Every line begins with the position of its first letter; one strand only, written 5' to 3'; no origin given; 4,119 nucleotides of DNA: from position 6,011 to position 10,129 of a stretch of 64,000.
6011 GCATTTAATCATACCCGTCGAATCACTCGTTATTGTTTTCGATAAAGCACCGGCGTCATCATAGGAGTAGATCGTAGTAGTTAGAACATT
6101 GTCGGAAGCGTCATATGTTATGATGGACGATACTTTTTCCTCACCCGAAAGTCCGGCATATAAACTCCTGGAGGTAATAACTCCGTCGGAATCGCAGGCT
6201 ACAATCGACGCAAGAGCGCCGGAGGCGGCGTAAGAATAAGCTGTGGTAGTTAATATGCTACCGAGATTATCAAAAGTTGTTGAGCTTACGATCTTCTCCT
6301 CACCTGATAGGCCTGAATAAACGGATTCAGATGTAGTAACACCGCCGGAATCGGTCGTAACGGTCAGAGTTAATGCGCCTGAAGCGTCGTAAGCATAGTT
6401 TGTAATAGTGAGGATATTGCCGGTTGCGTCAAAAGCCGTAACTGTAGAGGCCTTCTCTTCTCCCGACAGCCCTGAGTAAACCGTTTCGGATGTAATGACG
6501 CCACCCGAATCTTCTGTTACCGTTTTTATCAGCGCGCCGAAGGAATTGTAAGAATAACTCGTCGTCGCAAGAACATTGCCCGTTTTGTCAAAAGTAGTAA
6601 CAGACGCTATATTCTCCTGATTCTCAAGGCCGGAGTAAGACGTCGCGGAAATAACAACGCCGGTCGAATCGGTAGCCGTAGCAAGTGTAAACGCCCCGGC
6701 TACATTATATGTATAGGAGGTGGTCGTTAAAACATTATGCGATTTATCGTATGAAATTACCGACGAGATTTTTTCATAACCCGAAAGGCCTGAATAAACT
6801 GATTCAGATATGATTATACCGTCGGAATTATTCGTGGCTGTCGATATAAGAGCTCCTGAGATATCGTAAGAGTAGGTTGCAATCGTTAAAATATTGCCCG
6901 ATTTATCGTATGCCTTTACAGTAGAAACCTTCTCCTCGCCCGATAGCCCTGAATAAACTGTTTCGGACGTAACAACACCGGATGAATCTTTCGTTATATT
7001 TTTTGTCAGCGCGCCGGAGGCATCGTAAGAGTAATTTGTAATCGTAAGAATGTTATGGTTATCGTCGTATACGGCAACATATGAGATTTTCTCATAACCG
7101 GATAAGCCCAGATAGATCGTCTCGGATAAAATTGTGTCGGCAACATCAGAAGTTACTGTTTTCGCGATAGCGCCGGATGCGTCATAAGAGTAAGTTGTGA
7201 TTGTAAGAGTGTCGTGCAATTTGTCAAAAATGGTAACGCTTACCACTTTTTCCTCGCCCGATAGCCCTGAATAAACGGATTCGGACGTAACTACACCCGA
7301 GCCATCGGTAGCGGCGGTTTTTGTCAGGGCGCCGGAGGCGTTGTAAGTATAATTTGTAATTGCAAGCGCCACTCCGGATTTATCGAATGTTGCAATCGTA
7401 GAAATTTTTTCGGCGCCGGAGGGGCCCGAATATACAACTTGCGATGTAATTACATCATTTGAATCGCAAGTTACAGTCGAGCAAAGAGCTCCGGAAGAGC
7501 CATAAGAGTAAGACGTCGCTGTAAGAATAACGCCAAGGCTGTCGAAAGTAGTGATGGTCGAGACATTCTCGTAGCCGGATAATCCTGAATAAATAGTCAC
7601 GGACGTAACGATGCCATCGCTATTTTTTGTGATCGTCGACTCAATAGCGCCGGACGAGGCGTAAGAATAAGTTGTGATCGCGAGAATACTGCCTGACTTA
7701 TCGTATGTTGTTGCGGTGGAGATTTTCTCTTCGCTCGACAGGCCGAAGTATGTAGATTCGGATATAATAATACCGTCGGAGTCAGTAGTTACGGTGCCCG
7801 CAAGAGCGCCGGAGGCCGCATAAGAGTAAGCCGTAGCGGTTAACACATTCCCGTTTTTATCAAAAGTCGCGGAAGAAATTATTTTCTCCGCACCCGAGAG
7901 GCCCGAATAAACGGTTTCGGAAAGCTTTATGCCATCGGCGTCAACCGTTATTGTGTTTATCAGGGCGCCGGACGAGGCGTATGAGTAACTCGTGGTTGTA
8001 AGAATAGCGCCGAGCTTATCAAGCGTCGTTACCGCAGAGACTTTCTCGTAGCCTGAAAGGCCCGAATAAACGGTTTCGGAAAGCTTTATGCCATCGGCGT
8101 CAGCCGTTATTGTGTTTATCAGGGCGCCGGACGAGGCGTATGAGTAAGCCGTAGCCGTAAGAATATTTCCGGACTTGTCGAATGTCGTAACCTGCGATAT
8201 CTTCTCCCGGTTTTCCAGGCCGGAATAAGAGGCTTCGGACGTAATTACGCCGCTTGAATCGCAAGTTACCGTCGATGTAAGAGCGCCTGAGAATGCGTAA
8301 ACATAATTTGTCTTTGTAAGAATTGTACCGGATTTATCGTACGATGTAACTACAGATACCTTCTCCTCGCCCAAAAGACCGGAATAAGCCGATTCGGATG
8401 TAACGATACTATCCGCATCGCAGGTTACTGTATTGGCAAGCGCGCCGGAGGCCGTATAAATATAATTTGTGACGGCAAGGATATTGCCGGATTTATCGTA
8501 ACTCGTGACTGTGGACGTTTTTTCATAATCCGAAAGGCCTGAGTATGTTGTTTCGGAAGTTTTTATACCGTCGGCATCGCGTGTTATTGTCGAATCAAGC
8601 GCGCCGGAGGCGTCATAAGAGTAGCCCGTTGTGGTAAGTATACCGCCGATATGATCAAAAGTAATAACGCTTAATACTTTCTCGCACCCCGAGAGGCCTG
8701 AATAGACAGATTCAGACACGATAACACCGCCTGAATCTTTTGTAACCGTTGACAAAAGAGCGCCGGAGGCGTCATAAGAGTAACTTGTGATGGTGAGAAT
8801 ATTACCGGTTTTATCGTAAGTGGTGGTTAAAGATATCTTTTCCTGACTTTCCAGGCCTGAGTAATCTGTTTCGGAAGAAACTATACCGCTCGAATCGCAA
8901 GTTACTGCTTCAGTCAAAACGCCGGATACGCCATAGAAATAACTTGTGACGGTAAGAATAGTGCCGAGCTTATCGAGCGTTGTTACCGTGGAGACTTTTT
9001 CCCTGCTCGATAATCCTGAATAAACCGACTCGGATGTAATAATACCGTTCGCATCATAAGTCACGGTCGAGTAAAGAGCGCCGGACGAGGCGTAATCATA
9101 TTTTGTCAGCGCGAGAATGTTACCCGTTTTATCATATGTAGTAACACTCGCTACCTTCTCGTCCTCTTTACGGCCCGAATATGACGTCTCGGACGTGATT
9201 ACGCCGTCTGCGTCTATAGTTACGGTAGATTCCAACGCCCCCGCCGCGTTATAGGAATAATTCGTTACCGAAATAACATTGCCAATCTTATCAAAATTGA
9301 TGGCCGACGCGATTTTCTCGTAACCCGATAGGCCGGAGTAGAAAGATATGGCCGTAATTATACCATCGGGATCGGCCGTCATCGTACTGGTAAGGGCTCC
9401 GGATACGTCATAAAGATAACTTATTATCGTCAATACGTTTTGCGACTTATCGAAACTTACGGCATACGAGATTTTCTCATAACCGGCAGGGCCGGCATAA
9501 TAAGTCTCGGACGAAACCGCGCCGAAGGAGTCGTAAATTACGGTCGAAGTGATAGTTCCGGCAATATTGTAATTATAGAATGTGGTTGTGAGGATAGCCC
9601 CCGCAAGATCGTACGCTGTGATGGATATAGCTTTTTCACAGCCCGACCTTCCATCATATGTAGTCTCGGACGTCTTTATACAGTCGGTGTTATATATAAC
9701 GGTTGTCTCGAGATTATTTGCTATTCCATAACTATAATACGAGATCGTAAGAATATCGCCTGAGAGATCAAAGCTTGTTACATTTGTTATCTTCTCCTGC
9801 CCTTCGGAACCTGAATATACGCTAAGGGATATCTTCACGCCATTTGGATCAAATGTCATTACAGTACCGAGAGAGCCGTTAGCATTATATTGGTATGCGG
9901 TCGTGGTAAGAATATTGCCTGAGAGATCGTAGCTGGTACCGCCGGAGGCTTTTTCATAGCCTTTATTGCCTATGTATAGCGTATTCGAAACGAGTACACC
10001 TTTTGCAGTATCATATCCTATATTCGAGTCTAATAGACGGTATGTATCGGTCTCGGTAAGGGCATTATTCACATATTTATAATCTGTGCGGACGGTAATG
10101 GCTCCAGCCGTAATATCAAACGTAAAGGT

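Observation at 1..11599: Giant (>3860 aa, truncated by window) secreted YD/RHS-type repeat protein invisible to the ORF track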

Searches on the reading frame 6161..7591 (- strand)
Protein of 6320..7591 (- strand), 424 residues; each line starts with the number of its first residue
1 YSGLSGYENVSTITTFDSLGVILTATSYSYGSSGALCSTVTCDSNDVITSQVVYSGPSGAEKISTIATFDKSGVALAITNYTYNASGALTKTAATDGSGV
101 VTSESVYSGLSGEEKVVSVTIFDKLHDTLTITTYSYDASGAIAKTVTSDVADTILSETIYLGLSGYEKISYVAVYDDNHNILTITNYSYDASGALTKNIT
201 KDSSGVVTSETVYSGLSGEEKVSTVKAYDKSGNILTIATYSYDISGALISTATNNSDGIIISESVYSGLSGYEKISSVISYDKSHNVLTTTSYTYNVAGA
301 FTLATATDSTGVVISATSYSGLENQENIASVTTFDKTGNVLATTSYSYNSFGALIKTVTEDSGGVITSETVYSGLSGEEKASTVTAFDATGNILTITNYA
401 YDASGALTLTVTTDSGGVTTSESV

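Call 27: search_solved_structures(query=window:6320-7591:-, max_evalue=1)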
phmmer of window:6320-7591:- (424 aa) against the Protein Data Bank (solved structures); distinct sequences matched with E-value up to 1: 1.
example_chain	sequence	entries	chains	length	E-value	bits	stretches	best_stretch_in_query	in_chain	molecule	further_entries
8h8a_A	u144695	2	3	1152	0.14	14.8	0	186-422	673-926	Putative Rhs-family protein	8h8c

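Call 73: predict_structure(alignment_id=A4)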
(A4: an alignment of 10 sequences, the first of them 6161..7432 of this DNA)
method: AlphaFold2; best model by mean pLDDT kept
length: 424 residues; sequences in the alignment: 10
mean_pLDDT: 94.8   pTM: 0.71
mean pLDDT of the five models: 94.8, 94.5, 94.4, 94.2, 93.9
residues with pLDDT >= 90: 379; 70-90: 45; 50-70: 0; < 50: 0
segments of 3 or more residues with pLDDT < 50: none
pLDDT, mean of each block of 10 residues (from residue 1): 86 92 94 94 94 93 96 94 94 95 95 93 95 95 97 97 91 95 96 94 95 92 96 96 95 96 96 96 95 96 97 97 94 96 97 97 96 95 96 96 94 95 94
secondary structure, 60 per line:
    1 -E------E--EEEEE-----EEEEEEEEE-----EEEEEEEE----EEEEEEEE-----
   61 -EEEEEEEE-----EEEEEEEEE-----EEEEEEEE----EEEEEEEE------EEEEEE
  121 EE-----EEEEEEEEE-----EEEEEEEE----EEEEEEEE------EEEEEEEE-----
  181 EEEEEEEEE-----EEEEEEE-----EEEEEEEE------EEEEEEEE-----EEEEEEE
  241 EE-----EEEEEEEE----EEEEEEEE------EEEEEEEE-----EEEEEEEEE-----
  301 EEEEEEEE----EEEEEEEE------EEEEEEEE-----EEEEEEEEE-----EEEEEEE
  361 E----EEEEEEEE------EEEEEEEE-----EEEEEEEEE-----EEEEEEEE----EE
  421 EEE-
elements in order: E12-16 E22-30 E36-43 E48-55 E62-69 E75-83 E89-96 E101-108 E115-122 E128-136 E142-149 E154-161 E168-175 E181-189 E195-201 E207-214 E221-228 E234-242 E248-255 E260-267 E274-281 E287-295 E301-308 E313-320 E327-334 E340-348 E354-361 E366-373 E380-387 E393-401 E407-414 E419-423

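Call 93: search_protein_families(library=ncbifam, proteins=[window:6320-7591:-], max_evalue=10)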
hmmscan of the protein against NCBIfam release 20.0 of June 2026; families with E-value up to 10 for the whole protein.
window:6320-7591:- (424 aa): 5 families
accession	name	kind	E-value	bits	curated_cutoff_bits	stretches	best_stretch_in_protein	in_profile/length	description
TIGR01643.1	YD_repeat_2x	repeat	1.5e-07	31.7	15.8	1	78-97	17-36/42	YD repeat-containing protein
NF008590.0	PRK11557.1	equivalog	0.04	13.3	355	1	306-351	176-220/282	MurR/RpiR family transcriptional regulator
NF047793.1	ResRegPgtA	equivalog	0.083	11.7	650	0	193-239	39-85/414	two-component system response regulator PgtA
NF045791.1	OxalOxredalpha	equivalog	0.22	10.5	500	1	80-127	66-112/395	oxalate oxidoreductase subunit alpha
NF006514.0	PRK08960.1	equivalog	0.45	9.3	554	2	248-299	189-240/388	pyridoxal phosphate-dependent aminotransferase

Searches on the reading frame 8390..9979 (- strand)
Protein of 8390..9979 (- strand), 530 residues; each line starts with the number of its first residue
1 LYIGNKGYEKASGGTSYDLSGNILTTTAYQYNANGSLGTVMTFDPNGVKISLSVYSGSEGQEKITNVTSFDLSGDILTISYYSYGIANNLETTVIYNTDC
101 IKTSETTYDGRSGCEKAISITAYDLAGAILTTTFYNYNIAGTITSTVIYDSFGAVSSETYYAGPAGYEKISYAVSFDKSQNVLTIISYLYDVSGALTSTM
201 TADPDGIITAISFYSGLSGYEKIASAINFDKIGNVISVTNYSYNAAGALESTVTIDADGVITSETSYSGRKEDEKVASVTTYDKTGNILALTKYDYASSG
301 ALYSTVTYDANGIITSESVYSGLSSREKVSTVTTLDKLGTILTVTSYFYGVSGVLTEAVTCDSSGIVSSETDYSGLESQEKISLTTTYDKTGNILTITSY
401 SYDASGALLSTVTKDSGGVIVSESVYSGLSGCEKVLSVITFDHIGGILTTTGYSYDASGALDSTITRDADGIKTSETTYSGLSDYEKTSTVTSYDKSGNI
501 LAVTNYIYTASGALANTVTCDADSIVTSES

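Call 14: search_protein_families(library=pfam, proteins=[window:8390-9979:-], max_evalue=10)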
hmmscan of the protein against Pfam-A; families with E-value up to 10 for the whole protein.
window:8390-9979:- (530 aa): 8 families
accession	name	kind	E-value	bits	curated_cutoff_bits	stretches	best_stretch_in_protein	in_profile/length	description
PF07661.19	MORN_2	-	6.8e-08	32.3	29.6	0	490-506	4-20/22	MORN repeat variant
PF05593.20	RHS_repeat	-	0.0011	19.8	22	3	449-471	16-36/38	RHS Repeat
PF04170.18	NlpE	-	0.18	13.1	22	1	249-294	13-59/86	NlpE N-terminal domain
PF02462.21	Opacity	-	0.27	11.8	21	1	13-52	84-122/126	Opacity family porin protein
PF19369.4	DUF5944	-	0.6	10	25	1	75-152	66-145/243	Family of unknown function (DUF5944)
PF23479.1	Microp_apicomplexa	-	1.4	9.1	27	0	333-362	19-48/65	Apicomplexa microprotein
PF07559.19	FlgE_D2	-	6.2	7.7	22.7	1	144-259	24-124/142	Flagellar basal body protein FlaE D2 domain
PF23801.1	DUF7177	-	6.9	7.4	27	1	261-304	19-61/83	Family of unknown function (DUF7177)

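Call 93: search_protein_families(library=ncbifam, proteins=[window:8390-9979:-], max_evalue=10)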
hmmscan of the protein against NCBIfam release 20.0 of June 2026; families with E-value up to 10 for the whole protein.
window:8390-9979:- (530 aa): 2 families
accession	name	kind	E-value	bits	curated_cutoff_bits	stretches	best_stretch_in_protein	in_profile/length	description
TIGR01643.1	YD_repeat_2x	repeat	0.00026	21.4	15.8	1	397-415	17-35/42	YD repeat-containing protein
NF011189.0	PRK14595.1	equivalog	0.023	14.5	232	1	254-298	84-127/162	peptide deformylase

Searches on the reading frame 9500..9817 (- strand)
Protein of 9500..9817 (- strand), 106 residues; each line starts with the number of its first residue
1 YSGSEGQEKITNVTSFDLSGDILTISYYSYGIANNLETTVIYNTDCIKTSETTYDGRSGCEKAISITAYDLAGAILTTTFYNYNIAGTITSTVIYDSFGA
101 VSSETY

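Call 31: search_solved_structures(query=A2, max_evalue=10, show_alignments=2)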
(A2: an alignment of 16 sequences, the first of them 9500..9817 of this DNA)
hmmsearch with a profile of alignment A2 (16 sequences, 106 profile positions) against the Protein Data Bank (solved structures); distinct sequences matched with E-value up to 10: 11.
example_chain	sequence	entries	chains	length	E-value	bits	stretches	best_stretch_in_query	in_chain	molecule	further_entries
8h8a_A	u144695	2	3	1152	0.00013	25.1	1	26-101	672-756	Putative Rhs-family protein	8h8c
8h8b_A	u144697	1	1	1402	0.00062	23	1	26-101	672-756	Putative Rhs-family protein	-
7qeh_A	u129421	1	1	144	0.45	13.8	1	37-90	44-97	S-layer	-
9fve_A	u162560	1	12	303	0.93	12.8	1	26-80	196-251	Sialic acid-binding periplasmic protein SiaP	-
9fvb_A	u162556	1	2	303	0.93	12.8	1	26-80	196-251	Sialic acid-binding periplasmic protein SiaP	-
7a5q_A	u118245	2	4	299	0.95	12.7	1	26-80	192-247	DctP family TRAP transporter solute-binding subunit | Sialic acid-binding periplasmic protein SiaP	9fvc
4mag_A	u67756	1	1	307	1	12.7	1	26-80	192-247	Sialic Acid Binding Protein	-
7a5c_A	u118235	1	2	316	1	12.6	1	26-80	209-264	Sialic acid-binding periplasmic protein SiaP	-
5ltc_B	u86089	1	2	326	1.1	12.6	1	26-80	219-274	C4-dicarboxylate-binding periplasmic protein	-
1hlv_A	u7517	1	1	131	2.2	11.6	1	37-87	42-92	MAJOR CENTROMERE AUTOANTIGEN B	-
4m01_A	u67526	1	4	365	9.7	9.5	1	63-98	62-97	Serine-rich adhesin for platelets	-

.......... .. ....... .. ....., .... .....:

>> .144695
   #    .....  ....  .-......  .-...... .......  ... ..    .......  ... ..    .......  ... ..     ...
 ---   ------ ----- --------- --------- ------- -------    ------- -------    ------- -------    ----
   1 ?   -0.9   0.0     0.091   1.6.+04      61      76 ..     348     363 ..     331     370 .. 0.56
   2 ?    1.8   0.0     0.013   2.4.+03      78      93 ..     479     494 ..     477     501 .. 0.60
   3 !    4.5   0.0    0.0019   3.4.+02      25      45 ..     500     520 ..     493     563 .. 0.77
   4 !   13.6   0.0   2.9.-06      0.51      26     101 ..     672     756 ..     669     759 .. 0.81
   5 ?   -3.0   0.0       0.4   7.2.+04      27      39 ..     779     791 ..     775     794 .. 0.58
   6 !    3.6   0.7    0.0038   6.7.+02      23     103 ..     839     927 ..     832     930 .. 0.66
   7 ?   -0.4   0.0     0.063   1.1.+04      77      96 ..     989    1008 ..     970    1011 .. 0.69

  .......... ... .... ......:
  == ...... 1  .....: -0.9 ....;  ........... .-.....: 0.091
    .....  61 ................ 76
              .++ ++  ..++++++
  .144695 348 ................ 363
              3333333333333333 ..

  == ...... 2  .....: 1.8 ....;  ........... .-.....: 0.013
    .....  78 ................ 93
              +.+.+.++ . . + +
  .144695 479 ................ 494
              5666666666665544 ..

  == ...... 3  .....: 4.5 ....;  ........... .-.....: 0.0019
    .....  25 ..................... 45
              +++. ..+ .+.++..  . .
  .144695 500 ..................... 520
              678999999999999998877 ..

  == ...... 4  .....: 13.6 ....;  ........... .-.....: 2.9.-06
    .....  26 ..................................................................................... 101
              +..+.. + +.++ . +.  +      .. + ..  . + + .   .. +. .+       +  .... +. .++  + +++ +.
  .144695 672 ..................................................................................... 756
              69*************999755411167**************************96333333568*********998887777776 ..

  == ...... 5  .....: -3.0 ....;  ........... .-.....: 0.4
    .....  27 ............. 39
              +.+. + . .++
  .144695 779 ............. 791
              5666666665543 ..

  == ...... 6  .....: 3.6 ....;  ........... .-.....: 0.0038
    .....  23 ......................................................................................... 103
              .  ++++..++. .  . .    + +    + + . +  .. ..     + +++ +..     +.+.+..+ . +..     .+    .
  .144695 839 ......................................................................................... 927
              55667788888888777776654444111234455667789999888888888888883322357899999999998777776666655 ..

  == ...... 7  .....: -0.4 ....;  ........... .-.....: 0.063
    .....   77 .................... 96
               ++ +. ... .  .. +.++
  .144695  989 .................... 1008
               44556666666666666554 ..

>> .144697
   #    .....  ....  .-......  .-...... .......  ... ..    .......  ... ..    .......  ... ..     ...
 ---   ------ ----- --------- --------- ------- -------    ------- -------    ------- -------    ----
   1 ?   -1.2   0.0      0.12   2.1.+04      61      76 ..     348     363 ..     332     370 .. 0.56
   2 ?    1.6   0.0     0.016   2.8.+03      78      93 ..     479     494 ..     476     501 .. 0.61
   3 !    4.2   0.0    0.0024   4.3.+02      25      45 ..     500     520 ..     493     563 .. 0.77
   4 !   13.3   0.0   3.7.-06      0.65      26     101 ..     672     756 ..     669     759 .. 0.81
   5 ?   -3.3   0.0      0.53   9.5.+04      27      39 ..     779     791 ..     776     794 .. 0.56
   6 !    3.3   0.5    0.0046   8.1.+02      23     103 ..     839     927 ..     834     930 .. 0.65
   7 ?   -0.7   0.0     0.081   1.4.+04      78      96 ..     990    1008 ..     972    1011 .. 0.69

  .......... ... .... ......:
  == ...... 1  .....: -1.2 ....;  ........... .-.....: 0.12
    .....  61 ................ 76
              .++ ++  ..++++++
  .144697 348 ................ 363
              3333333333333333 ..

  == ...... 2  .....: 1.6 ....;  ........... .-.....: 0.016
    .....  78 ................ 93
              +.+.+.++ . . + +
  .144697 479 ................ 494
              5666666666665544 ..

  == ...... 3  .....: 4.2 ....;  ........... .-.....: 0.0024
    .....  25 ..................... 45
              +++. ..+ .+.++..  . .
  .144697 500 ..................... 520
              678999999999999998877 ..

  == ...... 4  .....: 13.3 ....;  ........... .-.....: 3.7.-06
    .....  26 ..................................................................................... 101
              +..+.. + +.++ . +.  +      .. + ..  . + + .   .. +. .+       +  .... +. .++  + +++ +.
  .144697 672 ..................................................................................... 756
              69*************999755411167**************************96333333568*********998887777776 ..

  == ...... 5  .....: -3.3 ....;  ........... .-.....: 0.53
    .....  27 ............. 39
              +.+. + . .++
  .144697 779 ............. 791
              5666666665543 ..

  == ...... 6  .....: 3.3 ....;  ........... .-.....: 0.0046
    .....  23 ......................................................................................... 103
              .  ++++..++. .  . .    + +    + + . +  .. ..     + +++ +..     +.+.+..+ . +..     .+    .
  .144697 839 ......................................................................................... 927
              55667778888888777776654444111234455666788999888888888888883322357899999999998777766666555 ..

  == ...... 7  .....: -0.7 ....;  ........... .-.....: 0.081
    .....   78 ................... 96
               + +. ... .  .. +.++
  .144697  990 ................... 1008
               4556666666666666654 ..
